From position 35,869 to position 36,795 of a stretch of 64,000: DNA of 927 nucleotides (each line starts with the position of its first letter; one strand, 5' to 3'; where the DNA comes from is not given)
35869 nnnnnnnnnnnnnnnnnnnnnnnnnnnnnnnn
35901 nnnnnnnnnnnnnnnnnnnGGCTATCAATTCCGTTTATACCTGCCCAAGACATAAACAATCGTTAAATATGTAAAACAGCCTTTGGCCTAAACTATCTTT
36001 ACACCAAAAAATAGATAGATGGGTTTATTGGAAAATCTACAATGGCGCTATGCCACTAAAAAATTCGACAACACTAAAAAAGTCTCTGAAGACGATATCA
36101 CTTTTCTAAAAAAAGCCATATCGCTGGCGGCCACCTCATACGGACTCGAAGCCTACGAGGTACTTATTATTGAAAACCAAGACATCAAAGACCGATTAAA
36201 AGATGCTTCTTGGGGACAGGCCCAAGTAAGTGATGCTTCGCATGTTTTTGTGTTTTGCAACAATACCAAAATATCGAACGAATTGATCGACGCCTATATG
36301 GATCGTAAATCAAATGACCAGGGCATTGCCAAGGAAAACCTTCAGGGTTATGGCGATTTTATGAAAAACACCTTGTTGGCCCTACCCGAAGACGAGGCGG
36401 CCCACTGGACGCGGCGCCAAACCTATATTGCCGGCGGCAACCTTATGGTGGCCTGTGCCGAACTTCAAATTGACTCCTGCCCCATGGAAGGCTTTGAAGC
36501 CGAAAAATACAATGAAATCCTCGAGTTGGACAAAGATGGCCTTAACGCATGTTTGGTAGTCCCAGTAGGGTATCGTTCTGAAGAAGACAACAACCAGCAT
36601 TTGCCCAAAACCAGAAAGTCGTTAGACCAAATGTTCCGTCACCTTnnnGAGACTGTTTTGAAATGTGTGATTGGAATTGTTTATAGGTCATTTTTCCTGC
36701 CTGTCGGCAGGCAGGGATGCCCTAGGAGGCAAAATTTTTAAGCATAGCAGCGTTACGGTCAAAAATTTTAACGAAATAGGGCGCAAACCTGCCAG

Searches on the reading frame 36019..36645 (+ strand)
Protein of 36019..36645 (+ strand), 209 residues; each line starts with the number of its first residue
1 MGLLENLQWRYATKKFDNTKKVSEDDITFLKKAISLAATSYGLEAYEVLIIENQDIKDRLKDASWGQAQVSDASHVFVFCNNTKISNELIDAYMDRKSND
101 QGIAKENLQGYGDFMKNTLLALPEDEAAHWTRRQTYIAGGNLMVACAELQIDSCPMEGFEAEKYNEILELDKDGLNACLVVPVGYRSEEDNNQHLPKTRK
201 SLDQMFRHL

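Call 41: find_homologous_proteins(query=window:36019-36645:+)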
Query window:36019-36645:+ (209 aa): 2671 proteins with E <= 0.001 among 2744 candidates; the best 120 are listed.
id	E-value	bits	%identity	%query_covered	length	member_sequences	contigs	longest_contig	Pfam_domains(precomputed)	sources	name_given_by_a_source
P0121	2.4e-82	294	64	99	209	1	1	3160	PF00881.30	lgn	-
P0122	4.0e-81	290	63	99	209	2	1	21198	PF00881.30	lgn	-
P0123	2.9e-80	287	62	99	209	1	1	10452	PF00881.30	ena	-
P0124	9.9e-80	285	61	99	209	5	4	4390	PF00881.30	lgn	-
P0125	1.5e-79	285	61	99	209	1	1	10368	PF00881.30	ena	-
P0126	1.6e-79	284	62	99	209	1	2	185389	PF00881.30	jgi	jgi:nitroreductase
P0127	3.7e-79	283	62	99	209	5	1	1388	PF00881.30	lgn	-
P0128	3.8e-79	283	62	99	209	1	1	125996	PF00881.30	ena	-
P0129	4.7e-79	283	62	99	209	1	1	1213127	PF00881.30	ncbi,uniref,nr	ncbi:NAD(P)H-dependent oxidoreductase [Reichenbachiella versicolor]|uniref:NAD(P)H-dependent oxidore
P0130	5.0e-79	283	61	99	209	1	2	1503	PF00881.30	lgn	-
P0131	5.2e-79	283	60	99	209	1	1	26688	PF00881.30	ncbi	ncbi:MAG: NAD(P)H-dependent oxidoreductase [Salibacteraceae bacterium]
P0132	1.3e-78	281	60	99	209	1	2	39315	PF00881.30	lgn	-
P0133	1.9e-78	281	60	99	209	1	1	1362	PF00881.30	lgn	-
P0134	2.0e-78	281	61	99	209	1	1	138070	PF00881.30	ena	-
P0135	3.1e-78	280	60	99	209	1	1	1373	PF00881.30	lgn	-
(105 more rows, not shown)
